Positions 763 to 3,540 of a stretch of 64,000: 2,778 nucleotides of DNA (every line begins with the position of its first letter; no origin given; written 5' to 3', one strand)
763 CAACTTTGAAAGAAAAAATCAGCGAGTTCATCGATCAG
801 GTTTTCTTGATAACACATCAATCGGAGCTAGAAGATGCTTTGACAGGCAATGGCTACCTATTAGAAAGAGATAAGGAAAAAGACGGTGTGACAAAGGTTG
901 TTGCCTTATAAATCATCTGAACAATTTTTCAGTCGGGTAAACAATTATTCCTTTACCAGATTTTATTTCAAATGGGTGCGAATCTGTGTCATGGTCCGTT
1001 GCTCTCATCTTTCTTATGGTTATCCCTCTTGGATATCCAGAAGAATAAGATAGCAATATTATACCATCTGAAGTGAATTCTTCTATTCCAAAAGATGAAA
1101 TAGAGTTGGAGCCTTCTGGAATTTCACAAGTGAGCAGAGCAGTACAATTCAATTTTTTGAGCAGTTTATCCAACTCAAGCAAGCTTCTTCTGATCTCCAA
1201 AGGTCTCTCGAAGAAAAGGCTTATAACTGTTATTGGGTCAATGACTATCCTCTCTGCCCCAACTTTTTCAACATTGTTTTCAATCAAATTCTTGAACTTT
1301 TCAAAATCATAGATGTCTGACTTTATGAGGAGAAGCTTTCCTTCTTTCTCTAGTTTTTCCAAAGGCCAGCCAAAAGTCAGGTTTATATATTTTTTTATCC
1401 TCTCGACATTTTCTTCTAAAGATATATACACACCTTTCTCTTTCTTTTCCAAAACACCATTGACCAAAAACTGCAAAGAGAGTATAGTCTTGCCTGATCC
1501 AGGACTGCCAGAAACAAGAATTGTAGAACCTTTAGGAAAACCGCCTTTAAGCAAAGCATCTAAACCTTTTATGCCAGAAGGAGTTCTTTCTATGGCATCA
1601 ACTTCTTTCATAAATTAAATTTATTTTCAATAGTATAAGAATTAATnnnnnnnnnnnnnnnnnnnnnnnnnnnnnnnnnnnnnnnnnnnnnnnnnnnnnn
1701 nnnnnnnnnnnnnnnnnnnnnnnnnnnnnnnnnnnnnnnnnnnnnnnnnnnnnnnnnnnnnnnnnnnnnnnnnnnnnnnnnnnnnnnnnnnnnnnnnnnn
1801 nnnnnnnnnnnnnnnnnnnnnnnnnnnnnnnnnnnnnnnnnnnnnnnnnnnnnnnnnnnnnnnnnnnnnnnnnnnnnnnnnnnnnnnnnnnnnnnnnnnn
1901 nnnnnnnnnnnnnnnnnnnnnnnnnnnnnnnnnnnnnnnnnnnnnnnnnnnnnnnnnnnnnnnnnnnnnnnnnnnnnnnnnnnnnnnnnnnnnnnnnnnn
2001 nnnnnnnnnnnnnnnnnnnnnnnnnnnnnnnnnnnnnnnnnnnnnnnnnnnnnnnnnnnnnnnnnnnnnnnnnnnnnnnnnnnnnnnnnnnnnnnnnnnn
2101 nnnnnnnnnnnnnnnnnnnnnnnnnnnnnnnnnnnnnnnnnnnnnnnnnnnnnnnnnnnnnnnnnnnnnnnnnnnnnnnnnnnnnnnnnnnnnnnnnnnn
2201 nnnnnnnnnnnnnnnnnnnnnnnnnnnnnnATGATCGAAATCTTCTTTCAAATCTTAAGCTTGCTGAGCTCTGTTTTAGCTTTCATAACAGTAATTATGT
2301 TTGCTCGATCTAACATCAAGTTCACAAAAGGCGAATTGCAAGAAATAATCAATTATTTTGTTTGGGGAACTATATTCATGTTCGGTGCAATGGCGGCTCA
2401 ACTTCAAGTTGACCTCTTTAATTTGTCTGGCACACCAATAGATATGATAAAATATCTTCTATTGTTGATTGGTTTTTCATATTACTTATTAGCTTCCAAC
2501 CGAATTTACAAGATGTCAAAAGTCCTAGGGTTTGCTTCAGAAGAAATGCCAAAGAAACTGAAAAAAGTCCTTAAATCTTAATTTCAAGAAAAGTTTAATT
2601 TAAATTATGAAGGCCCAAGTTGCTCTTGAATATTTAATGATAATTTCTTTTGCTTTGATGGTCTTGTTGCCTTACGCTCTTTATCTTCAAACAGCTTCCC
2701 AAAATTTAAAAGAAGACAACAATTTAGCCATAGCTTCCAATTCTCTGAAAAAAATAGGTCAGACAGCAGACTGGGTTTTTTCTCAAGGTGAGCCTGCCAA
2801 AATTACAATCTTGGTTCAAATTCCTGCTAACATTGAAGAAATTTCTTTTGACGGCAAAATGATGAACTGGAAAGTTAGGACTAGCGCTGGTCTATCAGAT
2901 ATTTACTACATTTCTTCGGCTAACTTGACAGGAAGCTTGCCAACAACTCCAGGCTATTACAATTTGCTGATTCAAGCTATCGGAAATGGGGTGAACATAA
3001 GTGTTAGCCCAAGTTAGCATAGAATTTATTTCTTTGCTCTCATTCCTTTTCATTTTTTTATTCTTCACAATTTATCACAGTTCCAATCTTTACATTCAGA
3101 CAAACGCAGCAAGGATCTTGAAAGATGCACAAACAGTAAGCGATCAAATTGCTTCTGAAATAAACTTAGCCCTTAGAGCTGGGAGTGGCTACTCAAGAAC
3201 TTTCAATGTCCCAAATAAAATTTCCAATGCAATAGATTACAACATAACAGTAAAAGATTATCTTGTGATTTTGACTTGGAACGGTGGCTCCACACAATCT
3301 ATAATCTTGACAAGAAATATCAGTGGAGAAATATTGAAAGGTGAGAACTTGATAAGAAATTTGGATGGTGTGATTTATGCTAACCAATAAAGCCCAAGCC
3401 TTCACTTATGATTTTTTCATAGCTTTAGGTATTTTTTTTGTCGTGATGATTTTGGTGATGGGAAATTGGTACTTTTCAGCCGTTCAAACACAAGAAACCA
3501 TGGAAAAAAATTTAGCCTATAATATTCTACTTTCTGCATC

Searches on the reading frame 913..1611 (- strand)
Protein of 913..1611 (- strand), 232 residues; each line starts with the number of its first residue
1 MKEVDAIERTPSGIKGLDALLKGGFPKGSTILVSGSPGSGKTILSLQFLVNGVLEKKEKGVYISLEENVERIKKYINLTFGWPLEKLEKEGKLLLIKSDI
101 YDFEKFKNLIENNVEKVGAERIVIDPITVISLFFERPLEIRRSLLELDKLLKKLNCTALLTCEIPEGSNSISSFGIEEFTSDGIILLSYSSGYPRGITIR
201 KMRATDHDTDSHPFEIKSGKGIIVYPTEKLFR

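Call 4: search_protein_families(library=pfam, proteins=[window:913-1611:-], max_evalue=0.1)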
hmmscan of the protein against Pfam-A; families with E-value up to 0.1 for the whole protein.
window:913-1611:- (232 aa): 18 families
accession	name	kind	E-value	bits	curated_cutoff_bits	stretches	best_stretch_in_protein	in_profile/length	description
PF06745.19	ATPase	-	9.7e-64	215.3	26.6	1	11-228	2-230/231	KaiC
PF13481.12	AAA_25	-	4.5e-06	26.9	27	1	14-128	19-153/195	AAA domain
PF03796.21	DnaB_C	-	7.8e-06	25.9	27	1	11-77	3-69/255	DnaB-like helicase C terminal domain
PF07088.17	GvpD_P-loop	-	6.7e-05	23.3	24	1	27-74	9-54/189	GvpD gas vesicle protein, P-loop domain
PF00154.27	RecA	-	0.00013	21.9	27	1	4-68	27-91/262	recA bacterial DNA recombination protein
PF20720.3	nSTAND3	-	0.0024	18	27.2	1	29-77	18-62/155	Novel STAND NTPase 3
PF05625.17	PAXNEB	-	0.0057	16.2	28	1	10-68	19-77/366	PAXNEB protein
PF09848.15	SLFN-g3_helicase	-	0.013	15.3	24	1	30-64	3-36/354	Schlafen group 3, DNA/RNA helicase domain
PF25199.1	nSTAND_NTPase5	-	0.02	15.1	34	1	27-81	40-88/145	Novel STAND NTPase 5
PF00437.27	T2SSE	-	0.025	13.7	24.9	1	29-71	143-182/370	Type II/IV secretion system protein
PF13479.12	AAA_24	-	0.026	14.8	27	1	29-129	3-75/195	AAA domain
PF13173.12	AAA_14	-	0.035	14.6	27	1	30-87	4-58/129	AAA domain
PF24883.2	NPHP3_N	-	0.061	13.9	24.8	1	29-64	23-57/164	Nephrocystin 3, N-terminal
PF03885.18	DUF327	-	0.065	13.6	25.8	0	84-118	46-80/143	Protein of unknown function (DUF327)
PF08423.17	Rad51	-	0.071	12.8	22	1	12-63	10-66/244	Rad51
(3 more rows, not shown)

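Call 5: search_protein_families(library=ncbifam, proteins=[window:913-1611:-], max_evalue=0.1)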
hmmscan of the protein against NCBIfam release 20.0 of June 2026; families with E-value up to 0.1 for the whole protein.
window:913-1611:- (232 aa): 29 families (the best 25 are shown)
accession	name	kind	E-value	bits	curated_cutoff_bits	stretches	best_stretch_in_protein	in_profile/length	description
NF006799.0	PRK09302.1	equivalog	2.3e-49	168.3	408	1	5-226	8-240/515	circadian clock protein KaiC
TIGR03880.1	KaiC_arch_3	hypoth_equivalog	1.2e-42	145.9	249.45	1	13-228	1-221/224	KaiC domain-containing protein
TIGR03877.1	thermo_KaiC_1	hypoth_equivalog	2.6e-41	141.7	307.25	2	7-97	1-89/238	KaiC domain-containing protein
TIGR03881.1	KaiC_arch_4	hypoth_equivalog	2.5e-34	119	247.8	1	8-225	1-229/231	KaiC domain-containing protein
TIGR02655.1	circ_KaiC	equivalog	6.1e-34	117.5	546.25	1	11-227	4-231/484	circadian clock protein KaiC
NF052589.1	ArlH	equivalog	5.3e-11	42.7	215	1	17-226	9-225/229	archaellum protein ArlH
TIGR00416.1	sms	equivalog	4.5e-10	38.9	403.05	1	7-129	73-181/454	DNA repair protein RadA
NF004723.0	PRK06067.1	subfamily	3.7e-09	36.5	194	1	11-132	17-143/243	flagellar accessory protein FlaH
NF006861.0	PRK09361.1-1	equivalog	9.5e-07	28.6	278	1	10-128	5-123/235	DNA repair and recombination protein RadB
TIGR03878.1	thermo_KaiC_2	hypoth_equivalog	1.9e-06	27.4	232.2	1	23-168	31-179/259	KaiC domain-containing protein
NF006320.0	PRK08533.1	equivalog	3.4e-06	26.8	215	1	17-97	13-91/230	flagellar accessory protein FlaH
TIGR03600.1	phage_DnaB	exception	4.5e-06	25.9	498.65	1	11-72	178-238/421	phage replicative helicase, DnaB family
TIGR02237.1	recomb_radB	equivalog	5.1e-06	26.5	172.4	1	17-204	1-193/210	DNA repair and recombination protein RadB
NF004629.0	PRK05973.1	equivalog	5.4e-06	25.6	156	1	25-76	61-111/237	DNA helicase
NF040583.1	dnaB_SPI-7_type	exception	1.5e-05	24.2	655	1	2-75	169-242/434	SPI-7-type island replicative DNA helicase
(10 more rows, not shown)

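Call 8: search_solved_structures(query=window:916-1611:-, max_evalue=0.001, show_alignments=1)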
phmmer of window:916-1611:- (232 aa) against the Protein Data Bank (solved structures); distinct sequences matched with E-value up to 0.001: 49.
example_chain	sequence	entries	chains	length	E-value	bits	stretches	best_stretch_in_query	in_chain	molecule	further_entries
8zn5_B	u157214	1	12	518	2.2e-63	217.2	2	3-228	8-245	KaiC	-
8zn6_F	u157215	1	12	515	5.9e-53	183.1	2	5-227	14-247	KaiC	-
5jwq_A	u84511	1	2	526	1.8e-50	175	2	7-226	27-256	Circadian clock protein kinase KaiC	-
7x1z_A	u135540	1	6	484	3e-50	174.3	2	6-227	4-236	Circadian clock oscillator protein KaiC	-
3s1a_A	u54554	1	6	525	3e-50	174.3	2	4-227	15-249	Circadian clock protein kinase kaiC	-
9ofh_A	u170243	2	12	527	3.1e-50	174.2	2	4-227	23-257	Circadian clock oscillator protein KaiC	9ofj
7dy1_A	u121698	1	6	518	8.4e-50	172.8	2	7-226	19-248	Circadian clock protein kinase KaiC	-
4o0m_A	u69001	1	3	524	8.9e-50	172.7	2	7-226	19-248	Circadian clock protein kinase KaiC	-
7dyi_A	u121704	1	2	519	1.4e-49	172.1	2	4-227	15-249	Circadian clock protein kinase KaiC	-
7s65_A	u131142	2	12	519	1.7e-49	171.8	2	4-227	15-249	Circadian clock protein kinase KaiC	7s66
3k0c_A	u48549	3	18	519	2e-49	171.6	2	4-227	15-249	Circadian clock protein kinase KaiC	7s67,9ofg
8jon_A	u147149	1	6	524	2.9e-49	171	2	5-227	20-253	Circadian clock oscillator protein KaiC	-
3k09_A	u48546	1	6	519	4.3e-49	170.5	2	4-227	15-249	Circadian clock protein kinase kaiC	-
7wdc_A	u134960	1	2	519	8.1e-49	169.6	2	4-227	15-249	Circadian clock protein kinase KaiC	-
1u9i_A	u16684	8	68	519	8.2e-49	169.6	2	4-227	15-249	KaiC | Circadian clock protein kinase kaiC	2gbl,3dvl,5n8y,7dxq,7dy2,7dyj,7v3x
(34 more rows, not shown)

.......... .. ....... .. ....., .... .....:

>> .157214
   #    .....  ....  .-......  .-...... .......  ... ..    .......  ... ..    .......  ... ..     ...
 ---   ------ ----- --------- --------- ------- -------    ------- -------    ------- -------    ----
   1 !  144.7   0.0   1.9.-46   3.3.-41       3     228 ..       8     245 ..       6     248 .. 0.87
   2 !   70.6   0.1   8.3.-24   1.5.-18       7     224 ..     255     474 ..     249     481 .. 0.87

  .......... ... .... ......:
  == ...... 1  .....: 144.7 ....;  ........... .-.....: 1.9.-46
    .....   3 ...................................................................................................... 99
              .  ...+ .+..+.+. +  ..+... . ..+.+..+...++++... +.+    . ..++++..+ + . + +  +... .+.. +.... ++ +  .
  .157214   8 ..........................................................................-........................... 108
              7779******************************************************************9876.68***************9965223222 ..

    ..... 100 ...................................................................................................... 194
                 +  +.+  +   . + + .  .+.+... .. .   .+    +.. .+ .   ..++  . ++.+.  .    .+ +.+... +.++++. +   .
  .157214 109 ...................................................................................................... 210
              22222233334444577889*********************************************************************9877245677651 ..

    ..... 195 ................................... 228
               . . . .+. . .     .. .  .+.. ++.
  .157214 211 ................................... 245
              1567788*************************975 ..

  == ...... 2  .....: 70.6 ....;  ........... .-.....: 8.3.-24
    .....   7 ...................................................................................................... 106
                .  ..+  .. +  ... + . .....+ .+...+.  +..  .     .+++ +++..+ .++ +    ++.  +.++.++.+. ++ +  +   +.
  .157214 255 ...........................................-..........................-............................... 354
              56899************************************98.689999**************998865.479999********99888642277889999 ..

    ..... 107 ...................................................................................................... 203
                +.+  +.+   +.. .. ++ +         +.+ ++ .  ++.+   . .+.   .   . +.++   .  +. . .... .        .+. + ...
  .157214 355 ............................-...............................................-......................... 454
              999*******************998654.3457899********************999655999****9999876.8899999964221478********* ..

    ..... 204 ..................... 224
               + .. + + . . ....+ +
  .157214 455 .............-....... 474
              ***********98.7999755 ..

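Call 63: search_protein_families(library=padloc, proteins=[window:913-1611:-], max_evalue=0.01)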
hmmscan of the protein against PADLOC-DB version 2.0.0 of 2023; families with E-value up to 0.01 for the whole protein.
window:913-1611:- (232 aa): 1 family
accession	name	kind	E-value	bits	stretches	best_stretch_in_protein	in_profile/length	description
PDLC04140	mad8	-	0.00021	18.9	1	24-80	23-85/314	mads_8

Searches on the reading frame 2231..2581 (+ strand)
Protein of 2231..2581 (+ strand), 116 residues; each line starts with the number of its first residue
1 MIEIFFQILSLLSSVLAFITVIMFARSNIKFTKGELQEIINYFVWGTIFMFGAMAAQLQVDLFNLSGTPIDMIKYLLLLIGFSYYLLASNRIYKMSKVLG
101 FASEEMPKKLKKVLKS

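Call 4: search_protein_families(library=pfam, proteins=[window:2231-2581:+], max_evalue=0.1)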
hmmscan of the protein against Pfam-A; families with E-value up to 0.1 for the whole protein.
window:2231-2581:+ (116 aa): 0 families

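Call 5: search_protein_families(library=ncbifam, proteins=[window:2231-2581:+], max_evalue=0.1)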
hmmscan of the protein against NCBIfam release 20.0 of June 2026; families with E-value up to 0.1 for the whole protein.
window:2231-2581:+ (116 aa): 0 families

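Call 38: find_homologous_proteins(query=window:2231-2578:+, max_evalue=0.001)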
Query window:2231-2578:+ (116 aa): 20 proteins with E <= 0.001 among 41 candidates.
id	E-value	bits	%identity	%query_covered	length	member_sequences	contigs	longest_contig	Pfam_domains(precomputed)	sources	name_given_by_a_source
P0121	7.8e-65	234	100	100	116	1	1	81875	-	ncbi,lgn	ncbi:MAG: hypothetical protein QXU74_00075 [Candidatus Aenigmatarchaeota archaeon]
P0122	1.3e-53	198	84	100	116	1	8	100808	-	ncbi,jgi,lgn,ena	ncbi:MAG: hypothetical protein QXR09_01380 [Candidatus Aenigmatarchaeota archaeon]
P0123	1.3e-50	188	80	91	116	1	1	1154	-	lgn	-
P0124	5.0e-49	183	76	88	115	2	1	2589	-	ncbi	ncbi:MAG: hypothetical protein QXL86_03970 [Candidatus Aenigmatarchaeota archaeon]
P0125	7.3e-48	179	76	100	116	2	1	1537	-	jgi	jgi:hypothetical protein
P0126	1.6e-46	175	73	100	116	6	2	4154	-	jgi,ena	jgi:uncharacterized membrane protein YbjE (DUF340 family)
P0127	1.8e-46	175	73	100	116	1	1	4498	-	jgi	jgi:hypothetical protein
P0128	2.4e-44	168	72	99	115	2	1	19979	-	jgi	-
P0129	6.8e-44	166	70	91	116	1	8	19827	-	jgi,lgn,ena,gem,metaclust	jgi:nucleoside permease NupC|metaclust:\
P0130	1.0e-43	166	71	99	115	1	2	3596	-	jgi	jgi:uncharacterized membrane protein YbjE (DUF340 family)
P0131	3.6e-43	164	65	91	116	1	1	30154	-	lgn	-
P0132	2.9e-42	161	72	100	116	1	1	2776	-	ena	-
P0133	6.7e-42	160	67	99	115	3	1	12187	-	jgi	-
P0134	1.5e-40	156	64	100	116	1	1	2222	-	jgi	jgi:hypothetical protein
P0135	4.8e-39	151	62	100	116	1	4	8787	-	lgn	-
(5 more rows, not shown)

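Call 63: search_protein_families(library=padloc, proteins=[window:2231-2581:+], max_evalue=0.01)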
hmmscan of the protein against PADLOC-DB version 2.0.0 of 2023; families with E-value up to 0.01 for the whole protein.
window:2231-2581:+ (116 aa): 0 families

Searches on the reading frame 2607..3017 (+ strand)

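Call 4: search_protein_families(library=pfam, proteins=[window:2607-3017:+], max_evalue=0.1)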
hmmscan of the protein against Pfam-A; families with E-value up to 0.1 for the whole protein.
window:2607-3017:+ (136 aa): 1 family
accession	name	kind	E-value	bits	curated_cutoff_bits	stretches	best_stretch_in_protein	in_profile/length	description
PF11191.13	DUF2782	-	0.079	13.6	26.8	0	64-112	23-69/88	Protein of unknown function (DUF2782)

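Call 5: search_protein_families(library=ncbifam, proteins=[window:2607-3017:+], max_evalue=0.1)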
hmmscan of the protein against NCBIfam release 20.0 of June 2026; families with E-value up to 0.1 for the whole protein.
window:2607-3017:+ (136 aa): 0 families

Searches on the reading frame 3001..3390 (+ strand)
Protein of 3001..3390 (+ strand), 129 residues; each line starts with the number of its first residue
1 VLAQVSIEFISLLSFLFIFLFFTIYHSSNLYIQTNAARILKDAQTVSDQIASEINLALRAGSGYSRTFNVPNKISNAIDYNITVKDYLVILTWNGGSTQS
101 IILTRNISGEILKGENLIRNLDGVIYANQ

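Call 4: search_protein_families(library=pfam, proteins=[window:3001-3390:+], max_evalue=0.1)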
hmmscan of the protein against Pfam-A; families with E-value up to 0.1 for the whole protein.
window:3001-3390:+ (129 aa): 1 family
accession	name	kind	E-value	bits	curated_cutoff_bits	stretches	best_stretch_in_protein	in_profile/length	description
PF13721.11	SecD-TM1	-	0.076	13.9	30.5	0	15-60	12-59/103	SecD export protein N-terminal TM region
